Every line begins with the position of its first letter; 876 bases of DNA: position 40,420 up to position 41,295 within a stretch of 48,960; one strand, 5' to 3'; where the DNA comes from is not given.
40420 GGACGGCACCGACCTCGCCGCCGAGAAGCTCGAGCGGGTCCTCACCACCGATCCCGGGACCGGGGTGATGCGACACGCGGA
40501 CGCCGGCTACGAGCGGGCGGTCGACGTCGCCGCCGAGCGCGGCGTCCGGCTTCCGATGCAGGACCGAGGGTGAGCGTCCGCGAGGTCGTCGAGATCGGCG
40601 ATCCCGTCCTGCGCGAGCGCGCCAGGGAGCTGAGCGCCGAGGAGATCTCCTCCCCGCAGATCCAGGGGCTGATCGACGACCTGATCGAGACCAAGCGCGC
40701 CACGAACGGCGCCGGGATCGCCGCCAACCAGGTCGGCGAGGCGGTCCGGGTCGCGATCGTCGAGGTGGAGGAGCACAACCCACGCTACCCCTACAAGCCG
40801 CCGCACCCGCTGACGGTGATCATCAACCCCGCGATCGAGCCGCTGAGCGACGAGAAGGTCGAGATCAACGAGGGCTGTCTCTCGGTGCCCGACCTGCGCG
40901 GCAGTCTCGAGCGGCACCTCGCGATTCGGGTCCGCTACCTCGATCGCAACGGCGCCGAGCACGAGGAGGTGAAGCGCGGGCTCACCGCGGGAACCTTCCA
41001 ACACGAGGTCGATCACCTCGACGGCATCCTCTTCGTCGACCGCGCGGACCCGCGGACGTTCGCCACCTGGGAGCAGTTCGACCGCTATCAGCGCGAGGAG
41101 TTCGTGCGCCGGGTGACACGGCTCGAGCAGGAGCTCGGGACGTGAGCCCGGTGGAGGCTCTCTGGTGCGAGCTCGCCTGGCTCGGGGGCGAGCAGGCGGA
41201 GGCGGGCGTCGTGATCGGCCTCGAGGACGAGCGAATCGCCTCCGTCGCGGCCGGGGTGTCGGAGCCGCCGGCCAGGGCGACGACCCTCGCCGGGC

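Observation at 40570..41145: Peptide-deformylase homolog translationally coupled inside hutH-hutU-def-hutF-hutI, in the slot where hutG is missing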

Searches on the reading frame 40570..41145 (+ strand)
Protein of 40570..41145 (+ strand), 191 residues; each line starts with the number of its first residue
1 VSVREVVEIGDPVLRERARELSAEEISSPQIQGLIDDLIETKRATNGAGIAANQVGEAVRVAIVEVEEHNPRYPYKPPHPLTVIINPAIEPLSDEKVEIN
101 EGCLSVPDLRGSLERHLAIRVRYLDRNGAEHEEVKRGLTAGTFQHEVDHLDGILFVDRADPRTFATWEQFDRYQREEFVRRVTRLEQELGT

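Call 3: search_protein_families(library=pfam, proteins=[window:40570-41145:+])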
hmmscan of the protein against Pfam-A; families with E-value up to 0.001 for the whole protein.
window:40570-41145:+ (191 aa): 1 family
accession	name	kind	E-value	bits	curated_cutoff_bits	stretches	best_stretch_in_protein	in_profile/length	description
PF01327.26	Pep_deformylase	-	1.7e-45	154.9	22.8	1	4-162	2-153/156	Polypeptide deformylase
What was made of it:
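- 40570..41145 (+): PDF-fold gene (191 aa), proposed N-formyl-L-glutamate deformylase (step 5; functional analogue of HutG). PF01327 E=1.7e-45 (call 3).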

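Call 4: search_protein_families(library=ncbifam, proteins=[window:40570-41145:+])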
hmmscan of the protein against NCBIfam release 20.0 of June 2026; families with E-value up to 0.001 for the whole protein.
window:40570-41145:+ (191 aa): 6 families
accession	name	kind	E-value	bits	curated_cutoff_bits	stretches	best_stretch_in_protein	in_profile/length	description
NF001159.1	PRK00150.1-3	subfamily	3.5e-46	156.8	125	1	3-163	2-154/167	peptide deformylase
TIGR00079.1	pept_deformyl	equivalog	3.3e-35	121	103.95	1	4-163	2-151/161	peptide deformylase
NF009484.0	PRK12846.1-5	equivalog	1.7e-30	106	190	1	1-159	1-147/165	peptide deformylase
NF009483.0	PRK12846.1-4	equivalog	1.6e-24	86.6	267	1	1-158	1-155/193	peptide deformylase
NF006670.0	PRK09218.1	equivalog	1.1e-17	64.3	162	1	32-154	24-135/136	peptide deformylase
NF011189.0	PRK14595.1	equivalog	1.7e-17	63.6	232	1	1-160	1-147/162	peptide deformylase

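Call 7: find_homologous_proteins(query=window:40570-41142:+, max_evalue=1e-10)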
Query window:40570-41142:+ (191 aa): 8000 proteins with E <= 1e-10 among 8000 candidates; the best 120 are listed.
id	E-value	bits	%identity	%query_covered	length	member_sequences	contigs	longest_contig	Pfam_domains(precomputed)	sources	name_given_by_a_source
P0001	3.1e-120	417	100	100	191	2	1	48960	PF01327.27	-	-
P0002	3.8e-106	371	88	100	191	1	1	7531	PF01327.27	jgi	jgi:peptide deformylase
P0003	4.8e-106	370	88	100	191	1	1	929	PF01327.27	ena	-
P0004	1.3e-105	369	89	99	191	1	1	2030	PF01327.27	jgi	jgi:peptide deformylase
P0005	2.1e-105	368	88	99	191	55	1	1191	PF01327.27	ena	-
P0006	7.1e-105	367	88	100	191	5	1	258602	PF01327.27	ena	-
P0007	1.2e-104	366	88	99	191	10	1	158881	PF01327.27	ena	-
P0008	2.2e-104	365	87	100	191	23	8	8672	PF01327.27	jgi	jgi:peptide deformylase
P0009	4.3e-104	364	87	100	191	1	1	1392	PF01327.27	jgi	jgi:peptide deformylase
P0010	4.8e-104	364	88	99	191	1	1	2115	PF01327.27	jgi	jgi:peptide deformylase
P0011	7.2e-104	363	87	99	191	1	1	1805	PF01327.27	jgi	jgi:peptide deformylase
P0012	8.7e-104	363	87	100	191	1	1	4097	PF01327.27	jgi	jgi:peptide deformylase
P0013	1.1e-103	363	87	100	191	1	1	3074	PF01327.27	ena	-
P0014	1.2e-103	363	87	99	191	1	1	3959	PF01327.27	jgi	jgi:peptide deformylase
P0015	1.7e-103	362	85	99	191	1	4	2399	PF01327.27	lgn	-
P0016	2.6e-103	362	86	100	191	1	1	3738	PF01327.27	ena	-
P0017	2.7e-103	361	85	100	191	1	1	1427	PF01327.27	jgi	jgi:peptide deformylase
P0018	2.7e-103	361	83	99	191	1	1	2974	PF01327.27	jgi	jgi:peptide deformylase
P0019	2.8e-103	361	86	100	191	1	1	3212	PF01327.27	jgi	jgi:peptide deformylase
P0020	3.1e-103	361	86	99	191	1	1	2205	PF01327.27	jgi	jgi:peptide deformylase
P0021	3.8e-103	361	85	100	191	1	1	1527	PF01327.27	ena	-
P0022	3.8e-103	361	87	100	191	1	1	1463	PF01327.27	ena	-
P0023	3.9e-103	361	85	100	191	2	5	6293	PF01327.27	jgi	jgi:peptide deformylase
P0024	4.4e-103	361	85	99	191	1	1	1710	PF01327.27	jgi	jgi:peptide deformylase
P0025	4.6e-103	361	85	100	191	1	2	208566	PF01327.27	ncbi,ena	-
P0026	4.9e-103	361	84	99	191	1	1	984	PF01327.27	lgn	-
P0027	6.1e-103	360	85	100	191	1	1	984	PF01327.27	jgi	jgi:peptide deformylase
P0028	8.2e-103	360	86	99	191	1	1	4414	PF01327.27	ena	-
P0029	1.0e-102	360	84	100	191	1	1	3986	PF01327.27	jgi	jgi:peptide deformylase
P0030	1.1e-102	359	85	100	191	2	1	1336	PF01327.27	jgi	jgi:peptide deformylase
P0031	1.3e-102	359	85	100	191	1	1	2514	PF01327.27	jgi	jgi:peptide deformylase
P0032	1.4e-102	359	86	99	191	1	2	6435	PF01327.27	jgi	jgi:peptide deformylase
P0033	1.4e-102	359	86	100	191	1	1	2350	PF01327.27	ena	-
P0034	1.5e-102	359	85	100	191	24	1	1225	PF01327.27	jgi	jgi:peptide deformylase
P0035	1.9e-102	359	86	100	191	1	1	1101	PF01327.27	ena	-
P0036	3.0e-102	358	82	99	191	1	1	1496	PF01327.27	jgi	jgi:peptide deformylase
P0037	3.2e-102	358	86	99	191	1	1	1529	PF01327.27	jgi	jgi:peptide deformylase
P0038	3.8e-102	358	86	100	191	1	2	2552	PF01327.27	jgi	jgi:peptide deformylase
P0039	4.2e-102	358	86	100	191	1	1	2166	PF01327.27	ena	-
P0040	4.5e-102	357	86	99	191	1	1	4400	PF01327.27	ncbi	ncbi:MAG: peptide deformylase [Solirubrobacterales bacterium]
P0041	4.5e-102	357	85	100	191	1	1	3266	PF01327.27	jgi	jgi:peptide deformylase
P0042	4.8e-102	357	86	100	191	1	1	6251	PF01327.27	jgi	jgi:peptide deformylase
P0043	5.8e-102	357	86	100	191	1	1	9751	PF01327.27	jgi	jgi:peptide deformylase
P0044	5.9e-102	357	85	99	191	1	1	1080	PF01327.27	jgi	jgi:peptide deformylase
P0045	6.3e-102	357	85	99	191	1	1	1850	PF01327.27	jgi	jgi:peptide deformylase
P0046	6.6e-102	357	85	100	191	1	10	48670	PF01327.27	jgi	jgi:peptide deformylase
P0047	8.9e-102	356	85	100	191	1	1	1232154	PF01327.27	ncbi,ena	-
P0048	9.4e-102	356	86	99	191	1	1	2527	PF01327.27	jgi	jgi:peptide deformylase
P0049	9.6e-102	356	85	99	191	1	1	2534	PF01327.27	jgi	jgi:peptide deformylase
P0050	1.1e-101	356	86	99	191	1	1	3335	PF01327.27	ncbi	-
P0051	1.1e-101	356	85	100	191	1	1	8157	PF01327.27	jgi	jgi:peptide deformylase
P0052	1.1e-101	356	85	99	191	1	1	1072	PF01327.27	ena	-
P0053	1.3e-101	356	84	100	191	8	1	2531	PF01327.27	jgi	jgi:peptide deformylase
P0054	1.3e-101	356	85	100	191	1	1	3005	PF01327.27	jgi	jgi:peptide deformylase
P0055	1.5e-101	356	85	100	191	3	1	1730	PF01327.27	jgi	jgi:peptide deformylase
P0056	1.5e-101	356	84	100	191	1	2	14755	PF01327.27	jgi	jgi:peptide deformylase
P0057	1.6e-101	356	85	99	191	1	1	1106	PF01327.27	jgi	jgi:peptide deformylase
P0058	1.7e-101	356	85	99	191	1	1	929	PF01327.27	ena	-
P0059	1.9e-101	355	85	99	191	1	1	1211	PF01327.27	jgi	jgi:peptide deformylase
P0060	1.9e-101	355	85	100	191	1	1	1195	PF01327.27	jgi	jgi:peptide deformylase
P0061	2.0e-101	355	84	100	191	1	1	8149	PF01327.27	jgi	jgi:peptide deformylase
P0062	2.0e-101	355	85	99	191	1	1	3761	PF01327.27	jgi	jgi:peptide deformylase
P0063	2.0e-101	355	83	100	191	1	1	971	PF01327.27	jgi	jgi:peptide deformylase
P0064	2.3e-101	355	85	100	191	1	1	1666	PF01327.27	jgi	jgi:peptide deformylase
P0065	2.7e-101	355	86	99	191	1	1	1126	PF01327.27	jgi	jgi:peptide deformylase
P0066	2.7e-101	355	85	99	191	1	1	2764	PF01327.27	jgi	jgi:peptide deformylase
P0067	3.0e-101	355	85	100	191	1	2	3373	PF01327.27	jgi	jgi:peptide deformylase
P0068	3.1e-101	355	83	100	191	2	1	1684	PF01327.27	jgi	jgi:peptide deformylase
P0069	3.4e-101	355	84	100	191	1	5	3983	PF01327.27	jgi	jgi:peptide deformylase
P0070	3.6e-101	354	84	99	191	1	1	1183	PF01327.27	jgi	jgi:peptide deformylase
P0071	3.7e-101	354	84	100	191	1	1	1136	PF01327.27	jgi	jgi:peptide deformylase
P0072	4.1e-101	354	84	100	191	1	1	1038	PF01327.27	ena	-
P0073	4.2e-101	354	84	100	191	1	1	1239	PF01327.27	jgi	jgi:peptide deformylase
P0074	4.6e-101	354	84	100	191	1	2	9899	PF01327.27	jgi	jgi:peptide deformylase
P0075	4.7e-101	354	84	100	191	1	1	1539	PF01327.27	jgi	jgi:peptide deformylase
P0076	4.9e-101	354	85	99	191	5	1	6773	PF01327.27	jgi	jgi:peptide deformylase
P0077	5.5e-101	354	84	100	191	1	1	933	PF01327.27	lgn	-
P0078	5.9e-101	354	84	100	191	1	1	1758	PF01327.27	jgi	jgi:peptide deformylase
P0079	6.0e-101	354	84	100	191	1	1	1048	PF01327.27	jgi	jgi:peptide deformylase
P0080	6.0e-101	354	82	100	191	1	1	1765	PF01327.27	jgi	-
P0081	6.1e-101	354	83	100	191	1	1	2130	PF01327.27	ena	-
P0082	6.9e-101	354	86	98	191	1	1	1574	PF01327.27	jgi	jgi:peptide deformylase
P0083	7.1e-101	354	84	99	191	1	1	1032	PF01327.27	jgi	jgi:peptide deformylase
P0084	7.2e-101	354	83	100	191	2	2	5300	PF01327.27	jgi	jgi:peptide deformylase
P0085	7.8e-101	353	84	100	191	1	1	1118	PF01327.27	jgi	jgi:peptide deformylase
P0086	8.7e-101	353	87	99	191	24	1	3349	PF01327.27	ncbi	ncbi:MAG: peptide deformylase [Solirubrobacterales bacterium]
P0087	8.8e-101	353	86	100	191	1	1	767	PF01327.27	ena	-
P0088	1.0e-100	353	84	100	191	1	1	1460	PF01327.27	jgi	jgi:peptide deformylase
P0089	1.1e-100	353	84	100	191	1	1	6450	PF01327.27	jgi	jgi:peptide deformylase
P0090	1.1e-100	353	84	99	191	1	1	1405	PF01327.27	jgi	jgi:peptide deformylase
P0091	1.2e-100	353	84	100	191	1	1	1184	PF01327.27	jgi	jgi:peptide deformylase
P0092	1.3e-100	353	82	100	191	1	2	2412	PF01327.27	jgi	jgi:peptide deformylase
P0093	1.4e-100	353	84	100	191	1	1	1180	PF01327.27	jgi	jgi:peptide deformylase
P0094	1.4e-100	353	84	100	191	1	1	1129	PF01327.27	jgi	jgi:peptide deformylase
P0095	1.5e-100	352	85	99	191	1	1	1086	PF01327.27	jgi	jgi:peptide deformylase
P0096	2.0e-100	352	84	100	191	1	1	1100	PF01327.27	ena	-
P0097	2.0e-100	352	86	99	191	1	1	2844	PF01327.27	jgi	jgi:peptide deformylase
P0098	2.1e-100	352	83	100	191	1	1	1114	PF01327.27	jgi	jgi:peptide deformylase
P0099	2.2e-100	352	82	99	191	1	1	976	PF01327.27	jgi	jgi:peptide deformylase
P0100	2.5e-100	352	84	100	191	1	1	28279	PF01327.27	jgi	jgi:peptide deformylase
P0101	2.6e-100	352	83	100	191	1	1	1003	PF01327.27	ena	-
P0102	2.6e-100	352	82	100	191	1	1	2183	PF01327.27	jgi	jgi:peptide deformylase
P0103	2.7e-100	352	83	100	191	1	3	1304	PF01327.27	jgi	jgi:peptide deformylase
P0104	2.9e-100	352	83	98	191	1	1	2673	PF01327.27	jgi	jgi:peptide deformylase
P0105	3.2e-100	351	82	100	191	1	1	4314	PF01327.27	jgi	jgi:peptide deformylase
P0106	3.2e-100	351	83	100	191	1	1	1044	PF01327.27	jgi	-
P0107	3.4e-100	351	83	100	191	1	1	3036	PF01327.27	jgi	jgi:peptide deformylase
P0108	3.4e-100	351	85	99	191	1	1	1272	PF01327.27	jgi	jgi:peptide deformylase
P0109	3.5e-100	351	85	100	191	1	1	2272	PF01327.27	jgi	jgi:peptide deformylase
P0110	3.6e-100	351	84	100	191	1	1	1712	PF01327.27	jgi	jgi:peptide deformylase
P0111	3.6e-100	351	83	100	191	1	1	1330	PF01327.27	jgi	jgi:peptide deformylase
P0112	3.7e-100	351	84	98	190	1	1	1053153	PF01327.27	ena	-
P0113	3.7e-100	351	85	98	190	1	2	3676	PF01327.27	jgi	jgi:peptide deformylase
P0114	3.8e-100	351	82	100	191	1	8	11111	PF01327.27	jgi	jgi:peptide deformylase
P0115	4.3e-100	351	85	99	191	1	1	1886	PF01327.27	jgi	jgi:peptide deformylase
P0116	4.4e-100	351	83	100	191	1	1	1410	PF01327.27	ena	-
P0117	4.8e-100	351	84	100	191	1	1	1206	PF01327.27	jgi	jgi:peptide deformylase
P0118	4.9e-100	351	84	100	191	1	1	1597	PF01327.27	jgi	jgi:peptide deformylase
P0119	5.2e-100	351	84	100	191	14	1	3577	PF01327.27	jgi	jgi:peptide deformylase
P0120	5.5e-100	351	83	100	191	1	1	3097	PF01327.27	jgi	jgi:peptide deformylase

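Call 10: find_related_loci(query=window:40570-41142:+, collection=genome_contigs, flank=10000)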
Query window:40570-41142:+ (191 aa) in genome_contigs; peptide patterns used: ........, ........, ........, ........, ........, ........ (x = any residue, [..] = any of these).
599 stretches matched a pattern (row limit reached: there are more); 278 encode a relative of the query (tblastn E <= 1e-3); the best 80 are kept; 80 distinct loci.
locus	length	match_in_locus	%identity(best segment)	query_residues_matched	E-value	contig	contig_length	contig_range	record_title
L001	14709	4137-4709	85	1-191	3e-107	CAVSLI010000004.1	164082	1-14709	MAG: uncultured Solirubrobacterales bacterium isolate MFD05088.bin.2.160 genome assembly, contig: contig_23344, whole ge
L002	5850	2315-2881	85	1-189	2e-105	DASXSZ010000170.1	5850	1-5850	MAG TPA_asm: Solirubrobacterales bacterium isolate SMAG_U4679 k141_1899330, whole genome shotgun sequence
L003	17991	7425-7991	86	1-189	2e-104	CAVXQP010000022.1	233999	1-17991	MAG: uncultured Solirubrobacterales bacterium isolate MFD00822.bin.2.133 genome assembly, contig: contig_70388, whole ge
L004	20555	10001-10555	84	1-185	9e-102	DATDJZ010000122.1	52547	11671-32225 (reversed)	MAG TPA_asm: Solirubrobacterales bacterium isolate SMAG_U343 k141_1578821, whole genome shotgun sequence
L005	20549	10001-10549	85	9-191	1e-101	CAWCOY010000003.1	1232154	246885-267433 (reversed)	MAG: uncultured Solirubrobacterales bacterium isolate MFD04944.bin.2.93 genome assembly, contig: contig_20233, whole gen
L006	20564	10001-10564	82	1-188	3e-101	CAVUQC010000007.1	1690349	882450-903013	MAG: uncultured Solirubrobacterales bacterium isolate MFD05442.bin.1.300 genome assembly, contig: contig_5393, whole gen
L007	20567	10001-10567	82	1-189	2e-101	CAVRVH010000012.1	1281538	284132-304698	MAG: uncultured Solirubrobacterales bacterium isolate MFD02199.bin.2.51 genome assembly, contig: contig_7854, whole geno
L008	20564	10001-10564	82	1-188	6e-101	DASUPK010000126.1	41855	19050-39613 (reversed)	MAG TPA_asm: Solirubrobacterales bacterium isolate SMAG_U1653 k141_131065, whole genome shotgun sequence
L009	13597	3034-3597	81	1-188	7e-100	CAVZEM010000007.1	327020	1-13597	MAG: uncultured Solirubrobacterales bacterium isolate MFD05942.bin.2.103 genome assembly, contig: contig_26401, whole ge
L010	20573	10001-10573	85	1-191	2e-99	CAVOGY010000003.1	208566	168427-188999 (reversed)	MAG: uncultured Solirubrobacterales bacterium isolate MFD00392.bin.1.337 genome assembly, contig: contig_25861, whole ge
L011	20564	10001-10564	81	1-188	4e-99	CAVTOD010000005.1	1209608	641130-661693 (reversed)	MAG: uncultured Solirubrobacterales bacterium isolate MFD00822.bin.1.206 genome assembly, contig: contig_31119, whole ge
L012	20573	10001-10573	76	1-191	4e-96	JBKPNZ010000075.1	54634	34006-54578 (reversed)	MAG: Actinomycetota bacterium isolate GS_HAYS_MAG_00027 GS_HAYS_000000231852, whole genome shotgun sequence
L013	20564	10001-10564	84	1-188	4e-96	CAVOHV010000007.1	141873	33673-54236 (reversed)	MAG: uncultured Solirubrobacterales bacterium isolate MFD10007.bin.1.118 genome assembly, contig: contig_36086, whole ge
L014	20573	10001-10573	74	1-191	2e-94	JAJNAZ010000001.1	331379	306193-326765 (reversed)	MAG: Solirubrobacterales bacterium isolate C_No_T20_A_bin.54 scaffold_16, whole genome shotgun sequence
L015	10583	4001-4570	81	1-190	3e-93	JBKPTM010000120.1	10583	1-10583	MAG: Actinomycetota bacterium isolate GM_HAYS_MAG_00056 GM_HAYS_000000466400, whole genome shotgun sequence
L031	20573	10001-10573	68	1-191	1e-85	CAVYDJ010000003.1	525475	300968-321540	MAG: uncultured Solirubrobacterales bacterium isolate MFD04935.bin.1.25 genome assembly, contig: contig_8277, whole geno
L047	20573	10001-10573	68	1-191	3e-82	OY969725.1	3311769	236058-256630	MAG: uncultured Actinomycetes bacterium isolate MFD04944.bin.c.1 genome assembly, chromosome: 1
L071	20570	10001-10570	64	1-190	2e-77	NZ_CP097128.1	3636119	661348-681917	Conexibacter sp. DBS9H8 chromosome, complete genome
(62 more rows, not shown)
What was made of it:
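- Tried and rejected: The single genome_contigs scan was spent on the synteny survey (call 10).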

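Call 13: search_protein_representatives(protein=window:40570-41142:+)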
Query: 191 residues. Proteins with E-value up to 0.001 (for the whole library): 24575; up to 1e-10: 9173; up to 1e-30: 112. The best 150 are listed.
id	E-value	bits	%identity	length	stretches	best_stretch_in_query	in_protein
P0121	1.2e-65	237.0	79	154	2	88-188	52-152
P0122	2.3e-62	226.3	63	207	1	14-177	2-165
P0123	9.3e-61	221.1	55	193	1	1-190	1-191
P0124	1.6e-56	207.3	55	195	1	2-184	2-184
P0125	2.8e-56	206.5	70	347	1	57-185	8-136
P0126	2.2e-55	203.6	69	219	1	22-161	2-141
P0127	1.3e-54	201.1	71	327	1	8-136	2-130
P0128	3.4e-53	196.5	67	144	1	1-145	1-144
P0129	3.3e-51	190.0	69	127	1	69-190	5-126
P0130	3.7e-50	186.6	64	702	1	38-181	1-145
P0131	6.5e-50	185.8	68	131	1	1-130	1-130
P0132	6.8e-50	185.7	52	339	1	2-186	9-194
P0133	8.8e-50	185.3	52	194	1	3-183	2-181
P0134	6.9e-49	182.4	70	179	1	65-185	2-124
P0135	1.5e-47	178.0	60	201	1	1-148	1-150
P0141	5.6e-45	169.7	51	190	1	5-183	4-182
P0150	1.2e-40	155.5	46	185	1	2-174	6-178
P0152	5.0e-40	153.5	48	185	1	3-177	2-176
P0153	2.3e-39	151.4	48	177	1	1-163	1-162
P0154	3.7e-39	150.7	45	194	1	3-163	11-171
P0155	3.8e-39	150.7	47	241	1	1-176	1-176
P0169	4.7e-37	143.9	44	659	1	1-185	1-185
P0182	1.8e-35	138.7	42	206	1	6-180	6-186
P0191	1.4e-34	135.8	43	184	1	4-176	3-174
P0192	1.4e-34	135.8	42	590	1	4-176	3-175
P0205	2.6e-32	128.4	45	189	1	3-164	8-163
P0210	7.7e-32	126.9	41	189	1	1-173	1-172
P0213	1.3e-31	126.2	45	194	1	1-163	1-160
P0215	1.4e-31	126.0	45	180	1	1-165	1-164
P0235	1.9e-30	122.3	51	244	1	1-145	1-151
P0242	4.8e-30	121.0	41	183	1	1-174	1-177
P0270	1.2e-28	116.5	44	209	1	7-165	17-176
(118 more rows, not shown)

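Call 15: list_cluster_members(proteins=[P0169, P0192, P0123, P0124, P0133, P0141, P0150, P0152, P0153, P0154])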
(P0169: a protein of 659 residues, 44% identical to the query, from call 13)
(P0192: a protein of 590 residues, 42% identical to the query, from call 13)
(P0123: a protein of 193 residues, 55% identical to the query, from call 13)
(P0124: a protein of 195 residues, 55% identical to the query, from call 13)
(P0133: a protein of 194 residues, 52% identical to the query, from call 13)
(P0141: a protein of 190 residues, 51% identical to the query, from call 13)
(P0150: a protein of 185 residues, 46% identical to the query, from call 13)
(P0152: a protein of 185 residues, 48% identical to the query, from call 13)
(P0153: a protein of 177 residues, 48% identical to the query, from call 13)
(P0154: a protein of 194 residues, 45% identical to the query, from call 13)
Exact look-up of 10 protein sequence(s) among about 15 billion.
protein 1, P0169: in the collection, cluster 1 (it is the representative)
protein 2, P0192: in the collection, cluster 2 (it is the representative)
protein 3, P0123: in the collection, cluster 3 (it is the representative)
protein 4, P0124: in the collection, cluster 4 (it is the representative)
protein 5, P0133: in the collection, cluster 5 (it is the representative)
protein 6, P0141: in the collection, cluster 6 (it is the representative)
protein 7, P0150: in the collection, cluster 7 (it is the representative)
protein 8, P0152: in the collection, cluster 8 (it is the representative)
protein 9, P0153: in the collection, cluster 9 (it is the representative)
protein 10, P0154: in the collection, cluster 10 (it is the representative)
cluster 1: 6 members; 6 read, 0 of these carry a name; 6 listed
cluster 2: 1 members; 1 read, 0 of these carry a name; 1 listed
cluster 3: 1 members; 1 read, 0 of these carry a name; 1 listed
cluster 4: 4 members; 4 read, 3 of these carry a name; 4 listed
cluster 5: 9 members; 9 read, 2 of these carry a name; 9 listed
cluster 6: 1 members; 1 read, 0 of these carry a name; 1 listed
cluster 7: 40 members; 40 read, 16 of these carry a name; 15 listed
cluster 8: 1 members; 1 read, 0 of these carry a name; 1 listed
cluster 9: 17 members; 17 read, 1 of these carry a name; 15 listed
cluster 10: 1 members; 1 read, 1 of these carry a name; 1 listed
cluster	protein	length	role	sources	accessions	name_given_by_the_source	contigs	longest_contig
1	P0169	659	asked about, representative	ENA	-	-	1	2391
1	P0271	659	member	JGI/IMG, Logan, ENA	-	-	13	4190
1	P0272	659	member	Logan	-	-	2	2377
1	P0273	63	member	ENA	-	-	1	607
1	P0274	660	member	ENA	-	-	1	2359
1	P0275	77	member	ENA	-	-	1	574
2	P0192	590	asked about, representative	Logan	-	-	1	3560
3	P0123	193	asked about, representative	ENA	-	-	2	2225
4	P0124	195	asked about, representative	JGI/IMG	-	peptide deformylase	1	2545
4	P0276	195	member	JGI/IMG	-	peptide deformylase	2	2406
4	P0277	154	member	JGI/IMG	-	peptide deformylase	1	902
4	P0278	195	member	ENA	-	-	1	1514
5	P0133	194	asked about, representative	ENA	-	-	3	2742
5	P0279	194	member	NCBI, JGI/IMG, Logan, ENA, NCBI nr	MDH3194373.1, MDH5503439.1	MAG: peptide deformylase [Acidimicrobiia bacterium] | peptide deformylase [Acidimicrobiia bacterium]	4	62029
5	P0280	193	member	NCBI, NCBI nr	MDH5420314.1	MAG: peptide deformylase, partial [Acidimicrobiia bacterium] | peptide deformylase [Acidimicrobiia bacterium]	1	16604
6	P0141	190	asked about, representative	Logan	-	-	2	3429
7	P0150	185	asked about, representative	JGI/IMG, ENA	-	peptide deformylase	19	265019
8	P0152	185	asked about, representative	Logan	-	-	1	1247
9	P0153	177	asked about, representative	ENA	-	-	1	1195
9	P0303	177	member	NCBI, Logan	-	-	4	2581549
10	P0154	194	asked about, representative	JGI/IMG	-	peptide deformylase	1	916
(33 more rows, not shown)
